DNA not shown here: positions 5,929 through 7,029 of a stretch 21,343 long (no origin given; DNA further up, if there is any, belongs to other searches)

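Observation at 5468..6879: Zincin(DUF1025)-HEPN fusion gene co-oriented with a macro-domain gene, next to NAD salvage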

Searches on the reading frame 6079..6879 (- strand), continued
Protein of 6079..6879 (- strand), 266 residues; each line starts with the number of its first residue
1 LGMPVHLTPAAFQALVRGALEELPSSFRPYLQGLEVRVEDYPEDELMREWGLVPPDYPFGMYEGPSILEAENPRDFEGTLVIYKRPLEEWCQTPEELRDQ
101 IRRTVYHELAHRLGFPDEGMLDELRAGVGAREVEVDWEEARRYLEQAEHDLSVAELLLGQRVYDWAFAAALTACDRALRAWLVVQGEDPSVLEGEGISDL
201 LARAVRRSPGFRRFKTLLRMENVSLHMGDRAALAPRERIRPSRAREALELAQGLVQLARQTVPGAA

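Call 35: search_protein_families(library=pfam, proteins=[P0110, P0135, P0200, P0088, P0150, P0188, P0065, P0066, P0067, P0072], max_evalue=0.01)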
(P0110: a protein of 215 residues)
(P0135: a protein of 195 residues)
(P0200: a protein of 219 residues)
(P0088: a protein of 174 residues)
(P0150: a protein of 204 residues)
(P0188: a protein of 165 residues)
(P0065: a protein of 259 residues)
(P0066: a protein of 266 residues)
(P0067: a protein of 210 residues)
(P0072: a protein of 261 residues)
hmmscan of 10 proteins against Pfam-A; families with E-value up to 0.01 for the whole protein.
P0110 (215 aa): 1 family
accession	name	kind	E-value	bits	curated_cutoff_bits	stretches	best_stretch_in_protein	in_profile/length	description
PF06262.17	Zincin_1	-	3.2e-28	98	22.4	1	26-119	2-95/97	Zincin-like metallopeptidase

P0135 (195 aa): 1 family
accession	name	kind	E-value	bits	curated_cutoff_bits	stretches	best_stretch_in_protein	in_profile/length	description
PF06262.17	Zincin_1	-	2.7e-31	107.8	22.4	1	26-119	2-95/97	Zincin-like metallopeptidase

P0200 (219 aa): 2 families
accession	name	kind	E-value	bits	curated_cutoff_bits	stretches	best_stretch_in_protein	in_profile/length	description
PF06262.17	Zincin_1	-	1.9e-34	118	22.4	1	49-143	3-96/97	Zincin-like metallopeptidase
PF13583.11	Reprolysin_4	-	0.0093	16.1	22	0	122-196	137-201/203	Metallo-peptidase family M12B Reprolysin-like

P0088 (174 aa): 2 families
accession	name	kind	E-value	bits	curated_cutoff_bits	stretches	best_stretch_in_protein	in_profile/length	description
PF06262.17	Zincin_1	-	5.8e-31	106.8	22.4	1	28-119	1-92/97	Zincin-like metallopeptidase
PF16313.11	DUF4953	-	0.0099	15.5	24.2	0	94-117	7-30/316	Met-zincin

P0150 (204 aa): 1 family
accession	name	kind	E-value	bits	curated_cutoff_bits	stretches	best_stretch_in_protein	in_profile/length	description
PF06262.17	Zincin_1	-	1.2e-35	121.8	22.4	1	42-136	3-96/97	Zincin-like metallopeptidase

P0188 (165 aa): 1 family
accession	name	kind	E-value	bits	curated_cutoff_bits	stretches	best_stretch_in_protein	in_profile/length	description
PF06262.17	Zincin_1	-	1.3e-30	105.6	22.4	1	25-119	1-95/97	Zincin-like metallopeptidase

P0065 (259 aa): 2 families
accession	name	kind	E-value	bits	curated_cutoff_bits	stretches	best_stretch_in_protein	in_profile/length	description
PF06262.17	Zincin_1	-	5.1e-20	71.7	22.4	1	29-120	1-93/97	Zincin-like metallopeptidase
PF05168.19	HEPN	-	3.5e-07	30.8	22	1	140-256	2-113/117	HEPN domain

P0066 (266 aa): 2 families
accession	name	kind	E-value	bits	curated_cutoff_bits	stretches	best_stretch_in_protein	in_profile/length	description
PF06262.17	Zincin_1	-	8e-25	87.1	22.4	1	30-120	2-93/97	Zincin-like metallopeptidase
PF05168.19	HEPN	-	3.4e-05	24.4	22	1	141-256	3-113/117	HEPN domain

P0067 (210 aa): 1 family
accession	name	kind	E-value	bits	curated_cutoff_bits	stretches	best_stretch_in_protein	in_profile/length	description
PF06262.17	Zincin_1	-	5.5e-12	45.9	22.4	1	18-79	31-94/97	Zincin-like metallopeptidase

P0072 (261 aa): 1 family
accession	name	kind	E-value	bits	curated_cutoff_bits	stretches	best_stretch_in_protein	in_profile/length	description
PF06262.17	Zincin_1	-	1.1e-52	176.4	22.4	2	165-257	3-94/97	Zincin-like metallopeptidase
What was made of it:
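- Tried and rejected: P0110, P0135, P0200, P0088, P0150 and P0188 have no HEPN or other Pfam domain (call 35).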

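Call 41: search_dna_similar(query=window:6079-6873:-, collection=plasmids, mode=protein, max_evalue=0.001, max_rows=15)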
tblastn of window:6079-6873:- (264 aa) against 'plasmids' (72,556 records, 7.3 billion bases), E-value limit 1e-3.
Records with a match: 12; places in all: 12; records where one place covers at least 80% of the query: 0.
Best place of each record, by identity: <60% 12.
By first word of the organism name: Sinorhizobium 4; Leisingera 3; Tsukamurella 1; Rhizobium 1; Arthrobacter 1; Shinella 1; Sphingomonas 1.
By predicted mobility (MOB-suite, as given by PLSDB): non-mobilizable 9; conjugative 3.
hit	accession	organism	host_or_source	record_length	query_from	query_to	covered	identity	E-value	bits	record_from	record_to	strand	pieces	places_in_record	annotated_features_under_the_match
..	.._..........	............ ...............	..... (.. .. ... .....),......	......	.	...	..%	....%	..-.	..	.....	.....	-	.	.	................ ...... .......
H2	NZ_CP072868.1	Rhizobium sp. NLR16a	lentil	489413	6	118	43%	31.9%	1e-9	66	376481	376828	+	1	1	metallopeptidase family protein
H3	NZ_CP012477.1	Arthrobacter sp. ERGS1:01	single,stream water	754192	2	120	45%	29.5%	1e-7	59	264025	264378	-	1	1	metallopeptidase family protein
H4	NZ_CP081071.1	Leisingera caerulea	-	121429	10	116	41%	30.7%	2e-5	53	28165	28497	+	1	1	metallopeptidase family protein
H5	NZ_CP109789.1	Leisingera thetidis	-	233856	10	116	41%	30.7%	3e-5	52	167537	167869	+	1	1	metallopeptidase family protein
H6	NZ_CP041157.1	Leisingera aquaemixtae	cell culture,Biocathode MCL, marine ...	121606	10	116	41%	29.8%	2e-4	50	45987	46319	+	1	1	metallopeptidase family protein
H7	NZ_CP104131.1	Sinorhizobium sp. K101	Phaseolus vulgaris,cell ...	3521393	8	118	39%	31.1%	3e-5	72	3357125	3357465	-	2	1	none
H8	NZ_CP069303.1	Shinella sp. PSBB067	monoisolate,Minnesota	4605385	6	118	43%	27.6%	1e-6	56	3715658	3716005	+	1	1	none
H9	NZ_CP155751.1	Sphingomonas parapaucimobilis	Chinese cabbage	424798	7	118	42%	27.8%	8e-6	54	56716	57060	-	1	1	metallopeptidase family protein | 4a-hydroxytetrahydrobiopterin dehydratase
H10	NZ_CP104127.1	Sinorhizobium sp. M103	Phaseolus vulgaris,cell ...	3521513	8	118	42%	28.1%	1e-7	59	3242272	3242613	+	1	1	none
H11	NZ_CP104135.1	Sinorhizobium sp. C101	Phaseolus vulgaris,cell ...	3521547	8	118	42%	28.1%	1e-7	59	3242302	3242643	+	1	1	none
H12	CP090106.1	Sinorhizobium meliloti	Medicago,Cell culture,Plant nodule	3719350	8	118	42%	28.1%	2e-7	59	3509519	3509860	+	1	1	metallopeptidase family protein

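Call 42: search_dna_similar(query=window:6079-6873:-, collection=phages, mode=protein, max_evalue=0.001, max_rows=15)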
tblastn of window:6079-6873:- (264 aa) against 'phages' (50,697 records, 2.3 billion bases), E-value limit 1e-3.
No match.
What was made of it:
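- Plasmid hits cover the zincin half only (calls 41, 42).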

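Call 48: get_annotated_region(hit=H1, flank=4000)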
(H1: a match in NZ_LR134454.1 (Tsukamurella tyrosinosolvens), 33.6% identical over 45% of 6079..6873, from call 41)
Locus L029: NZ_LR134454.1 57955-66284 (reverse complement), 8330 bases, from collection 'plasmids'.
description: Tsukamurella tyrosinosolvens strain NCTC13231 plasmid 12, complete sequence
organism: Tsukamurella tyrosinosolvens (NCBI taxid 57704)
taxonomy: Bacteria; Actinomycetota; Actinomycetes; Mycobacteriales; Tsukamurellaceae; Tsukamurella; Tsukamurella tyrosinosolvens
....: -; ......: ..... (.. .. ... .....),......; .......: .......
typing (MOB-suite, as given by PLSDB): non-mobilizable
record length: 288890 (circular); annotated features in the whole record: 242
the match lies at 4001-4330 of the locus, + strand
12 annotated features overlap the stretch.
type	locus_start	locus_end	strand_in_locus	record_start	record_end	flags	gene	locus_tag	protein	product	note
CDS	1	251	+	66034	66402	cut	-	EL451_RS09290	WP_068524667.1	hypothetical protein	-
CDS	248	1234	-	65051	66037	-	-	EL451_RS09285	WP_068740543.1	MBL fold metallo-hydrolase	-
CDS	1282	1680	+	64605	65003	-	-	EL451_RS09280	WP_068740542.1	MerR family transcriptional regulator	GO:0006355 - regulation of DNA-templated transcription [Evidence IEA]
CDS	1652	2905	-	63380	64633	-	serS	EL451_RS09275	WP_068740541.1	serine--tRNA ligase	GO:0006434 - seryl-tRNA aminoacylation [Evidence IEA]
CDS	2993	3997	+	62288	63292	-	-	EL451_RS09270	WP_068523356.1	septum formation family protein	-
CDS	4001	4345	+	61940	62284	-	-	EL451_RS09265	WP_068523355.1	metallopeptidase family protein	-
CDS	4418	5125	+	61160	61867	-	deoD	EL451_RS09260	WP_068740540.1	purine-nucleoside phosphorylase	GO:0043096 - purine nucleobase salvage [Evidence IEA]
CDS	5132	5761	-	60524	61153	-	-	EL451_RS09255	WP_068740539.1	histidine phosphatase family protein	-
CDS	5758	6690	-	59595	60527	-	pheA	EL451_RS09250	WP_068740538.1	prephenate dehydratase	GO:0009094 - L-phenylalanine biosynthetic process [Evidence IEA]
CDS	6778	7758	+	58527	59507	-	-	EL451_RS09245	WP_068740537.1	hypothetical protein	-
CDS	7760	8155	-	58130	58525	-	-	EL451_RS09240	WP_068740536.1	hypothetical protein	-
CDS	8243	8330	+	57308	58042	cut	-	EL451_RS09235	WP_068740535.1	DUF2470 domain-containing protein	-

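Call 49: get_annotated_region(hit=H2, flank=4000)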
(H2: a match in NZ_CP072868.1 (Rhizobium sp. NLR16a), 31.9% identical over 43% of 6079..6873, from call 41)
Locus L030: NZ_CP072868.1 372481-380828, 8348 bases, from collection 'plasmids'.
description: Rhizobium sp. NLR16a plasmid p3, complete sequence
organism: Rhizobium sp. NLR16a (NCBI taxid 2731112)
taxonomy: Bacteria; Pseudomonadota; Alphaproteobacteria; Hyphomicrobiales; Rhizobiaceae; Rhizobium; Rhizobium sp. NLR16a
host: -; source: lentil; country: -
typing (MOB-suite, as given by PLSDB): non-mobilizable
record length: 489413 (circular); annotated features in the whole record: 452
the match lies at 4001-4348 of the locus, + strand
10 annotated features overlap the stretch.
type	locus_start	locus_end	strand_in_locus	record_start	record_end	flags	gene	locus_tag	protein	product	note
CDS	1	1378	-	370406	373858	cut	-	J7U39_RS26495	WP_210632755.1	error-prone DNA polymerase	GO:0006260 - DNA replication [Evidence IEA]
CDS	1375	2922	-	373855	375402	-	-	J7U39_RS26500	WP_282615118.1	DNA polymerase Y family protein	-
CDS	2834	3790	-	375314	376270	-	-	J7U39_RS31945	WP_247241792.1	hypothetical protein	-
CDS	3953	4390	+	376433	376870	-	-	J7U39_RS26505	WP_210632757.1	metallopeptidase family protein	-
CDS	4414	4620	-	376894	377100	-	-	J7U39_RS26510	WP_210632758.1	DUF1737 domain-containing protein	-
CDS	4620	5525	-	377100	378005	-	-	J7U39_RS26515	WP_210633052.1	CoA ester lyase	-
CDS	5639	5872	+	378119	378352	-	-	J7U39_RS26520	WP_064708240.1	hypothetical protein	-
CDS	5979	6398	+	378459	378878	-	-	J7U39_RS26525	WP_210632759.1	glyoxalase/bleomycin resistance/extradiol dioxygenase family protein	-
CDS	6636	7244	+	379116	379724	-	leuD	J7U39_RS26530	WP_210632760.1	3-isopropylmalate dehydratase small subunit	GO:0009098 - L-leucine biosynthetic process [Evidence IEA]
CDS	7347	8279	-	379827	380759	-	-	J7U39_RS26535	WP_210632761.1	pyridoxal-phosphate dependent enzyme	-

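Call 50: get_annotated_region(hit=H12, flank=4000)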
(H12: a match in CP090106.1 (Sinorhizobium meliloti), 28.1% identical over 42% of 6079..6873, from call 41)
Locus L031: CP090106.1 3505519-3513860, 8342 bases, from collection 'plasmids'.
description: Sinorhizobium meliloti strain Ak57 plasmid pSymB, complete sequence
organism: Sinorhizobium meliloti (NCBI taxid 382)
taxonomy: Bacteria; Pseudomonadota; Alphaproteobacteria; Hyphomicrobiales; Rhizobiaceae; Sinorhizobium; Sinorhizobium meliloti
host: -; source: Medicago,Cell culture,Plant nodule; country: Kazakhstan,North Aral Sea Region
typing (MOB-suite, as given by PLSDB): non-mobilizable
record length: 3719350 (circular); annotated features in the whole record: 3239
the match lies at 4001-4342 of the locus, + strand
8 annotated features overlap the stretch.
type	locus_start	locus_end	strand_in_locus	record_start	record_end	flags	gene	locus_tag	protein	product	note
CDS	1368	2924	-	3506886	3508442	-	-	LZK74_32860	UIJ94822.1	DNA polymerase Y family protein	-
CDS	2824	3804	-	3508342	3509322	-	-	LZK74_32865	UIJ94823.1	ImuA family protein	-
CDS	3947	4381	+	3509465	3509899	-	-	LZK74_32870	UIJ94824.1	metallopeptidase family protein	-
CDS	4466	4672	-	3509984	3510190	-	-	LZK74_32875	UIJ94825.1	DUF1737 domain-containing protein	-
CDS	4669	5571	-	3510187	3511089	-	-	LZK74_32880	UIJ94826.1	CoA ester lyase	-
CDS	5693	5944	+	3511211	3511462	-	-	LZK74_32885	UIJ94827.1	hypothetical protein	-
CDS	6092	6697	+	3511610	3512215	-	leuD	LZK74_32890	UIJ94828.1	3-isopropylmalate dehydratase small subunit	-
CDS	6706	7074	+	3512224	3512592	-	-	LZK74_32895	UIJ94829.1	RidA family protein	-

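Call 51: get_annotated_region(hit=H4, flank=4000)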
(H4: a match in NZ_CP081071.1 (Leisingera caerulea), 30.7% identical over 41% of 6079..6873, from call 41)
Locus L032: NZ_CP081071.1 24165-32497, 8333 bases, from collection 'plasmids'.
description: Leisingera caerulea strain S122 plasmid unnamed1, complete sequence
organism: Leisingera caerulea (NCBI taxid 506591)
taxonomy: Bacteria; Pseudomonadota; Alphaproteobacteria; Rhodobacterales; Roseobacteraceae; Leisingera; Leisingera caerulea
host: -; source: -; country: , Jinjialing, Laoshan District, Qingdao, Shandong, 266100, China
typing (MOB-suite, as given by PLSDB): conjugative; relaxase MOBF; mating-pair formation MPF_T
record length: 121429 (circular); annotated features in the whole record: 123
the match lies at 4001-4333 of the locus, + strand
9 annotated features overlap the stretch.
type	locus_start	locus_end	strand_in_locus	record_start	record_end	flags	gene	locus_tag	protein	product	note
CDS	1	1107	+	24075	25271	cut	-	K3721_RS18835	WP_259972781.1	multidrug effflux MFS transporter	GO:0055085 - transmembrane transport [Evidence IEA]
CDS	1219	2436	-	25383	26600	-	-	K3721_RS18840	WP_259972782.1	MFS transporter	GO:0055085 - transmembrane transport [Evidence IEA]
CDS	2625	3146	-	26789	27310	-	-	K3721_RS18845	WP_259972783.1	2'-5' RNA ligase family protein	-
CDS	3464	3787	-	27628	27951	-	-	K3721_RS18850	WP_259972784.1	H-NS histone family protein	-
CDS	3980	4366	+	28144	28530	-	-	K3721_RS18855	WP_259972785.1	metallopeptidase family protein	-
CDS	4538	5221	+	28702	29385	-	-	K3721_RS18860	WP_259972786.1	UPF0149 family protein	-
CDS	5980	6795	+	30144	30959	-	-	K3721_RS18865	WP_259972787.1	abortive infection family protein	-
CDS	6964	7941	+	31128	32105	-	-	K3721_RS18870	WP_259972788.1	Abi family protein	-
CDS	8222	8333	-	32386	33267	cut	tcmP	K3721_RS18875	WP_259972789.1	three-Cys-motif partner protein TcmP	-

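Call 52: get_annotated_region(hit=H9, flank=4000)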
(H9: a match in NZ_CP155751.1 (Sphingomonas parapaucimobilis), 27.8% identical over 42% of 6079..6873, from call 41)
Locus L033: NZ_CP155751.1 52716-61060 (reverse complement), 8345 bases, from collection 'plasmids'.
description: Sphingomonas parapaucimobilis strain YK209 plasmid unnamed3, complete sequence
organism: Sphingomonas parapaucimobilis (NCBI taxid 28213)
taxonomy: Bacteria; Pseudomonadota; Alphaproteobacteria; Sphingomonadales; Sphingomonadaceae; Sphingomonas; Sphingomonas parapaucimobilis
host: -; source: Chinese cabbage; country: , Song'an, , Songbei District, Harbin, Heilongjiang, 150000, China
typing (MOB-suite, as given by PLSDB): non-mobilizable
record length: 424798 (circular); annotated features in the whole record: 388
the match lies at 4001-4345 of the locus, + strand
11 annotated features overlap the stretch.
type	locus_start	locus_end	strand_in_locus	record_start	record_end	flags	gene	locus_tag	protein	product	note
CDS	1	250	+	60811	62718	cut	-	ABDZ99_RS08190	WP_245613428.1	potassium transporter Kup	-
CDS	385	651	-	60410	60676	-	-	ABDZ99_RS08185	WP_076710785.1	hypothetical protein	-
CDS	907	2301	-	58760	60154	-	-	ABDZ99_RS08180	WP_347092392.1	DEAD/DEAH box helicase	-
CDS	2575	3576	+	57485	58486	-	-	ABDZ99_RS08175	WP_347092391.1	fumarylacetoacetate hydrolase family protein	-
CDS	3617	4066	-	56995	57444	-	-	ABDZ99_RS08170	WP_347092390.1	4a-hydroxytetrahydrobiopterin dehydratase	-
CDS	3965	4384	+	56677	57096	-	-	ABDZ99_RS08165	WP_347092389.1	metallopeptidase family protein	-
CDS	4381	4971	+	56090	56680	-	ccmA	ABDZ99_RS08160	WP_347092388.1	heme ABC exporter ATP-binding protein CcmA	GO:0015886 - heme transport [Evidence IEA]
CDS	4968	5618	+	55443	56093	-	-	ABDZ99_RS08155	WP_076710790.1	heme exporter protein CcmB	GO:0017004 - cytochrome complex assembly [Evidence IEA]; GO:0015886 - heme transport [Evidence IEA]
CDS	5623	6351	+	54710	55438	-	-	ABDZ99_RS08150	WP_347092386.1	methyltransferase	-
CDS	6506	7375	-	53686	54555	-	-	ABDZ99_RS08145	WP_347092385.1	class I SAM-dependent methyltransferase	-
CDS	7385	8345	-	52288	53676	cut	thrC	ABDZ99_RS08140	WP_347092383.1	threonine synthase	GO:0009088 - threonine biosynthetic process [Evidence IEA]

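Call 53: find_encoding_contigs(protein=P0029, flank=6000, max_places=2)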
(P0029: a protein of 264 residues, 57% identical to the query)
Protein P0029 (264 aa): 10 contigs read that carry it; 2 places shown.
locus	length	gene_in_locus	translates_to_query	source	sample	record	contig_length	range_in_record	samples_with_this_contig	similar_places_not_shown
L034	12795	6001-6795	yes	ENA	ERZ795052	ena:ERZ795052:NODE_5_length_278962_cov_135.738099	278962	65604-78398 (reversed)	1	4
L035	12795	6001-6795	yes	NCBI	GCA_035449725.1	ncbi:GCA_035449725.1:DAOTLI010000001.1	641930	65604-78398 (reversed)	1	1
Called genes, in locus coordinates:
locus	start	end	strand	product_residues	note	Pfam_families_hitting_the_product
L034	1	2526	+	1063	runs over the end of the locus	PF02384:N6_Mtase (weak), PF18135:Type_ISP_C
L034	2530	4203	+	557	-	PF03235:GmrSD_N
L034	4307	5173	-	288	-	PF01988:VIT1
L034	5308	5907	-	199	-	-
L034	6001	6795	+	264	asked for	PF06262:Zincin_1, PF05168:HEPN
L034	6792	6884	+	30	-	-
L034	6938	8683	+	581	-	PF00485:PRK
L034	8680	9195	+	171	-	PF01613:Flavin_Reduct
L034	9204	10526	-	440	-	PF01979:Amidohydro_1 (weak), PF07969:Amidohydro_3 (weak)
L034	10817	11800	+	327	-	PF21016:RlmN_N, PF04055:Radical_SAM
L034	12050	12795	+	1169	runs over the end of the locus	PF22842:Pel9A-like_beta_helix (faint)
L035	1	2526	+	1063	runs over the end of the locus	PF02384:N6_Mtase (weak), PF18135:Type_ISP_C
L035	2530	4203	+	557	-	PF03235:GmrSD_N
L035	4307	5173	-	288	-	PF01988:VIT1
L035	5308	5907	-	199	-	-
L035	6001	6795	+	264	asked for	PF06262:Zincin_1, PF05168:HEPN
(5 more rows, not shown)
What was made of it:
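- One macro-less relative has Type ISP restriction-modification and GmrSD genes two genes upstream (call 53).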

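Call 54: find_encoding_contigs(protein=P0060, flank=6000, max_places=2)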
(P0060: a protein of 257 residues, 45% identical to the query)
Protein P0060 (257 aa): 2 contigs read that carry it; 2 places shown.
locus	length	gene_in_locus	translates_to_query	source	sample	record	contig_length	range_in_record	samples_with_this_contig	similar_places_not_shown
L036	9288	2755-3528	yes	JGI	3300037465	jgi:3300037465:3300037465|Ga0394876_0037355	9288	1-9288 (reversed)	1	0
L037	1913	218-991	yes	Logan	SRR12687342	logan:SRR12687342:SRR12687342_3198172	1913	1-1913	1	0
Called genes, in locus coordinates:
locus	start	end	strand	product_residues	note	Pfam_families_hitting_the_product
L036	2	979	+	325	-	?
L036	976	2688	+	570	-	-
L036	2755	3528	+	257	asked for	PF06262:Zincin_1, PF05168:HEPN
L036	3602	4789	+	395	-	PF17785:PUA_3, PF10672:Methyltrans_SAM, PF03602:Cons_hypoth95, PF05175:MTS (weak), PF06325:PrmA (weak), PF13489:Methyltransf_23 (weak), PF13649:Methyltransf_25, PF13847:Methyltransf_31, +3 more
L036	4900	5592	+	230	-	PF00072:Response_reg, PF07238:PilZ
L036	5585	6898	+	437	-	PF00994:MoCF_biosynth, PF02464:CinA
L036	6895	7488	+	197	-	PF02834:LigT_PEase, PF10469:AKAP7_NLS, PF13563:2_5_RNA_ligase2, PF02834:LigT_PEase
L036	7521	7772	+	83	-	PF01957:NfeD (weak)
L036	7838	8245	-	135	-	PF13279:4HBT_2, PF03061:4HBT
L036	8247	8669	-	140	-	-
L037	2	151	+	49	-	?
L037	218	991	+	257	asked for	PF06262:Zincin_1, PF05168:HEPN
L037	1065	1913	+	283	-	?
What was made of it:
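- A distant fusion locus (L036) has CinA and a LigT 2H-phosphoesterase a few genes downstream (call 54).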
